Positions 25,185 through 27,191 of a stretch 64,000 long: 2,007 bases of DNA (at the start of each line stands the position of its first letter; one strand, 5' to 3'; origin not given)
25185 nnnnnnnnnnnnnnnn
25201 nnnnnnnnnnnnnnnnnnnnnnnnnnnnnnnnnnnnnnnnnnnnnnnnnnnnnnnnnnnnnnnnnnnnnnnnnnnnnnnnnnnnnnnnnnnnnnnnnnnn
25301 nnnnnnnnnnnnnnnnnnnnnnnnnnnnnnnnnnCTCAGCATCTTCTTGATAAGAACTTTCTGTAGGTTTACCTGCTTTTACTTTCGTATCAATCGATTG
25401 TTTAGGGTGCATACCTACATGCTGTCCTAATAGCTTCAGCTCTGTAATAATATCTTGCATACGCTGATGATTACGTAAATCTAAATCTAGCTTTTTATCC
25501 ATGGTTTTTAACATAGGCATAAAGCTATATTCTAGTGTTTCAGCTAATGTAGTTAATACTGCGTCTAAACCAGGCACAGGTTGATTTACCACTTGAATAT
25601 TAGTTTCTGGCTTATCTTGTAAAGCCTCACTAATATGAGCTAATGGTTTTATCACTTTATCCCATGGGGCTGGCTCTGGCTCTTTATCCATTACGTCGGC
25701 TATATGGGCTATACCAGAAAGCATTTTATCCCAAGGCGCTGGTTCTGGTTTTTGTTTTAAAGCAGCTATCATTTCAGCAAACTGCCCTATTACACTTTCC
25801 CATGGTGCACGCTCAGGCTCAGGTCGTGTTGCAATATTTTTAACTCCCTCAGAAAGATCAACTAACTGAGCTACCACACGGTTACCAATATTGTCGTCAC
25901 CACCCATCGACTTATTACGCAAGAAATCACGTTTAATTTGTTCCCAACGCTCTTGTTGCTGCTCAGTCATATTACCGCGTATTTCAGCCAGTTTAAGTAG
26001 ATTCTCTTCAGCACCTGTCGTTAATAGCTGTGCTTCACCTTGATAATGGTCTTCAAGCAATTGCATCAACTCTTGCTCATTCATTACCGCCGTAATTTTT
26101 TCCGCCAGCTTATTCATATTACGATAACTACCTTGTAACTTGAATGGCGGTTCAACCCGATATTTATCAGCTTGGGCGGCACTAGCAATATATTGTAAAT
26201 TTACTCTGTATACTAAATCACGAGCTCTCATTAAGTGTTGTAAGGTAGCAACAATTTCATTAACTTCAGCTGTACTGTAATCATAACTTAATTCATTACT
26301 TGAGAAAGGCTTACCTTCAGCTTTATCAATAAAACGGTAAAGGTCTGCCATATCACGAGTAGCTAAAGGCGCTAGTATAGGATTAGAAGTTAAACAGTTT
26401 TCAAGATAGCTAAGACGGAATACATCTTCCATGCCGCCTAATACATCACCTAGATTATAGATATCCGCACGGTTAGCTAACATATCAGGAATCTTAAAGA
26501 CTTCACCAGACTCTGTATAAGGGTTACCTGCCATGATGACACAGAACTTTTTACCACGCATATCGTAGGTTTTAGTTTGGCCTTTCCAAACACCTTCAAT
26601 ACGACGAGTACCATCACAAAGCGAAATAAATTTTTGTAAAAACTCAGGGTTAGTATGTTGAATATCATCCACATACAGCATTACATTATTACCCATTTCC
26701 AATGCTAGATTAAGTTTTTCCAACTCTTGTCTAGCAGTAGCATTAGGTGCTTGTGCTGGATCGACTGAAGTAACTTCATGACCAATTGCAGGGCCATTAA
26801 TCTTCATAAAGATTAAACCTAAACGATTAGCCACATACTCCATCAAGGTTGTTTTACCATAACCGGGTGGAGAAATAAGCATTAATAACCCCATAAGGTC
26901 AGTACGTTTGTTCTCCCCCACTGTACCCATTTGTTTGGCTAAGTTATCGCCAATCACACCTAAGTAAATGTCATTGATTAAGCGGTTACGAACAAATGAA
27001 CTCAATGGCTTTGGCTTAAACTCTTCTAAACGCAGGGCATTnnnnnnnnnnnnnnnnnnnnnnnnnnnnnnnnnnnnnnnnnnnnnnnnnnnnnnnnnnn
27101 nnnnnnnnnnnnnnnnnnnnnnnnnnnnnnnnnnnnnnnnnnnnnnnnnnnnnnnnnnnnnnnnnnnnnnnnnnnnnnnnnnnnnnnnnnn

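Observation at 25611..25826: Three tandem roughly 23-residue PEPAPW repeats near the C-terminus of the giant ATPase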

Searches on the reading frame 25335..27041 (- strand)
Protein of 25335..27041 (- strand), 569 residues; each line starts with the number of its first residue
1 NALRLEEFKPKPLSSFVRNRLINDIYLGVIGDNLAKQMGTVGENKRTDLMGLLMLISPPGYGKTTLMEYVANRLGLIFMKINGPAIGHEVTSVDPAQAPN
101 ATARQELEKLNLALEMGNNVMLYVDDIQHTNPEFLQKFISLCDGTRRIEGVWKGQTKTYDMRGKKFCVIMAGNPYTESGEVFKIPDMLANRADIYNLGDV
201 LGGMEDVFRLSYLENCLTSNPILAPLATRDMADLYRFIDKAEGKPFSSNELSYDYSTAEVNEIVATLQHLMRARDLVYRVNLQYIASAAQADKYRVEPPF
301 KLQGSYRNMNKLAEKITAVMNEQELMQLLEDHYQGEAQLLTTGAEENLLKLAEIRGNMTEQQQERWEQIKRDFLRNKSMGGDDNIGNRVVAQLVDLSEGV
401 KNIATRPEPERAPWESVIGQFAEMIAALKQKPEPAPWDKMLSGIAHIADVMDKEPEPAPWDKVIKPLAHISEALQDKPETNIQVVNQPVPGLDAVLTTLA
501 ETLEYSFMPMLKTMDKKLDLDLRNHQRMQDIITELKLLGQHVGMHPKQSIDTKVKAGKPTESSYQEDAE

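Call 33: predict_structure(alignment_id=A1)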
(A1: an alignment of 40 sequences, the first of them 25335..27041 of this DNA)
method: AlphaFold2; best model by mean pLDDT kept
length: 569 residues; sequences in the alignment: 40
mean_pLDDT: 65.0   pTM: 0.46
mean pLDDT of the five models: 65.0, 58.2, 58.1, 57.5, 56.7
residues with pLDDT >= 90: 55; 70-90: 185; 50-70: 202; < 50: 127
segments of 3 or more residues with pLDDT < 50: 1-14, 41-61, 178-181, 183-202, 407-412, 431-434, 451-457, 474-491, 543-569
pLDDT, mean of each block of 10 residues (from residue 1): 39 50 60 59 38 41 67 76 57 69 75 77 69 63 65 75 66 53 43 38 59 79 82 88 90 90 94 89 69 73 75 91 91 80 81 88 90 77 58 70 58 60 67 53 61 48 52 42 36 54 57 66 73 72 44 32 35
secondary structure, 60 per line:
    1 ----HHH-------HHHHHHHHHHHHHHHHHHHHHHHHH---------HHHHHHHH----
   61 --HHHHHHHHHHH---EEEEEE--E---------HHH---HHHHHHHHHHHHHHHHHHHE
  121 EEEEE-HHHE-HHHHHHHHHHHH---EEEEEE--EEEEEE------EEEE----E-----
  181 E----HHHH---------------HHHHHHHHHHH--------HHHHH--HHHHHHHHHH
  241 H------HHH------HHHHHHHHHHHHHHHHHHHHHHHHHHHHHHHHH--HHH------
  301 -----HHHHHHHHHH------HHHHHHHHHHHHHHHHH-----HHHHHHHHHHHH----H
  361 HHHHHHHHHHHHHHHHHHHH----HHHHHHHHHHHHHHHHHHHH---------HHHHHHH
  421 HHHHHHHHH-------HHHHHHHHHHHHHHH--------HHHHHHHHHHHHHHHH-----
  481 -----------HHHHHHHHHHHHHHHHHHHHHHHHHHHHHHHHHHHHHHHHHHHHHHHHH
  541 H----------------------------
elements in order: H15-39 H49-56 H63-73 E77-82 H101-119 E120-125 H132-143 E147-152 E155-160 E167-170 H186-189 H205-215 H224-228 H231-241 H257-289 H306-315 H322-338 H344-355 H360-380 H385-404 H414-429 H437-451 H460-475 H492-541

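Call 40: fold_search(model_id=the predicted structure, library=pdb)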
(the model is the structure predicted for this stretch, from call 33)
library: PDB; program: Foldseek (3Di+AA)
matches with E <= 10: 862; with E <= 0.001: 3
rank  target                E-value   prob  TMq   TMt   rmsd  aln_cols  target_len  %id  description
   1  9gjw_7                6.4e-04  0.97  0.19  0.17  20.9       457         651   13  OCCM maturation intermediate stalled with an Arginine Finger mutation in Mcm2 (released 2025-03-05)
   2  7pmk_2                8.3e-04  0.95  0.14  0.13  18.7       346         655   12  S. cerevisiae replisome-SCF(Dia2) complex bound to double-stranded DNA (conformation I) (released 2021-11-10)
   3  8rif_7                9.2e-04  0.96  0.20  0.16  20.1       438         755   14  Cryo-EM structure of the MCM double hexamer loaded onto dsDNA. (released 2025-01-01)
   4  9qhg_E                1.0e-03  0.99  0.19  0.32  16.7       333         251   13  NorQD complex state 4 from Jhaorihella thermophila (released 2026-03-25)
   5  7qhs_7                1.0e-03  0.98  0.20  0.18  18.9       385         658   14  S. cerevisiae CMGE nucleating origin DNA melting (released 2022-06-15)
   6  8ouw_6                1.1e-03  0.96  0.18  0.15  20.5       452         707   12  Cryo-EM structure of CMG helicase bound to TIM-1/TIPN-1 and homodimeric DNSN-1 on fork DNA (Caenorhabditis elegans) (released 2023-08-16)
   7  8s0b_3                1.1e-03  0.94  0.17  0.17  19.7       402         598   13  H. sapiens MCM bound to double stranded DNA and ORC6 as part of the MCM-ORC complex (released 2024-10-02)
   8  9qh8_C                1.3e-03  0.99  0.20  0.36  13.9       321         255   13  reduced NorQ-NorD VWA domain complex from Paracoccus denitrificans (released 2026-03-25)
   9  8p5e_6                1.3e-03  0.97  0.18  0.17  18.5       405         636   12  S. cerevisiae nexus-sCMGE after DNA replication initiation (released 2024-05-29)
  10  9e2z_4                1.4e-03  0.97  0.20  0.19  20.0       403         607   15  Cryo-EM structure of human CMG helicase stalled at G4-containing DNA template (released 2025-03-26)
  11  7pmn_2                1.4e-03  0.97  0.17  0.15  18.1       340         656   14  S. cerevisiae replisome-SCF(Dia2) complex bound to double-stranded DNA (conformation II) (released 2021-11-10)
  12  8s0b_2                1.5e-03  0.96  0.16  0.15  24.6       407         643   11  H. sapiens MCM bound to double stranded DNA and ORC6 as part of the MCM-ORC complex (released 2024-10-02)
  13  8w0e_2                1.7e-03  0.96  0.19  0.17  24.3       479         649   12  Cryo-EM structure of a human MCM2-7 single hexamer on dsDNA (released 2024-10-02)
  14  8s0a_6                1.7e-03  0.87  0.18  0.16  22.0       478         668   10  H. sapiens MCM2-7 hexamer bound to double stranded DNA (released 2024-10-02)
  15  8s09_6                1.8e-03  0.94  0.18  0.15  22.1       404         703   11  H. sapiens MCM2-7 double hexamer bound to double stranded DNA (released 2024-10-02)
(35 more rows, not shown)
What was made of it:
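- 26502..26885 (-): AAA+ P-loop core (aa 1303-1430; Walker A motif PPGYGKT at 1307-1313). Foldseek gives weak matches to MCM, NorQ, CbbQ, BchI and dynein (call 40).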

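Call 72: find_related_loci(query=A1, collection=metagenome_contigs, flank=10000)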
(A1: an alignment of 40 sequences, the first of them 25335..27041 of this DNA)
Query A1 (569 aa) in metagenome_contigs; peptide patterns used: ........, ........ (x = any residue, [..] = any of these).
600 stretches matched a pattern (row limit reached: there are more); 534 encode a relative of the query (tblastn E <= 1e-3); the best 80 are kept; 80 distinct loci.
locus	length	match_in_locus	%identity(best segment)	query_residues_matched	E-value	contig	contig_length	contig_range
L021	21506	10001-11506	68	2-550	0e+0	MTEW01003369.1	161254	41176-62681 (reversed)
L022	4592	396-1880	69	2-543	0e+0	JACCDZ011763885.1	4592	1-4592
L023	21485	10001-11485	69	2-543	0e+0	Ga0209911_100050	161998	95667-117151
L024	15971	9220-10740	67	2-553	0e+0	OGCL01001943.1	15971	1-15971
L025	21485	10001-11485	68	2-543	0e+0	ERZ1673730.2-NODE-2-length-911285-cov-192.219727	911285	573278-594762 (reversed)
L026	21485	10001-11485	68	2-543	0e+0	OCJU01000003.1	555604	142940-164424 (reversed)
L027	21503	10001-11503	67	2-549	0e+0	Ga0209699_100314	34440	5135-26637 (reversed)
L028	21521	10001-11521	67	2-553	0e+0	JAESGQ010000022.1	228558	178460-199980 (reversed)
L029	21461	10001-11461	69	2-535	0e+0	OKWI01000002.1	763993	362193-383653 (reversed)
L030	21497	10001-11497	68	1-543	0e+0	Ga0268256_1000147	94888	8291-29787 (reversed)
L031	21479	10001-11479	69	1-542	0e+0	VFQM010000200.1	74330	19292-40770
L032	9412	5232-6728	67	1-543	0e+0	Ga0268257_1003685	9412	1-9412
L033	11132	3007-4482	65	2-543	0e+0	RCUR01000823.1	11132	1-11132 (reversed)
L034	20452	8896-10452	65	3-546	0e+0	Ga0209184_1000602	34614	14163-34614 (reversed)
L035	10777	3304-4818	64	1-538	0e+0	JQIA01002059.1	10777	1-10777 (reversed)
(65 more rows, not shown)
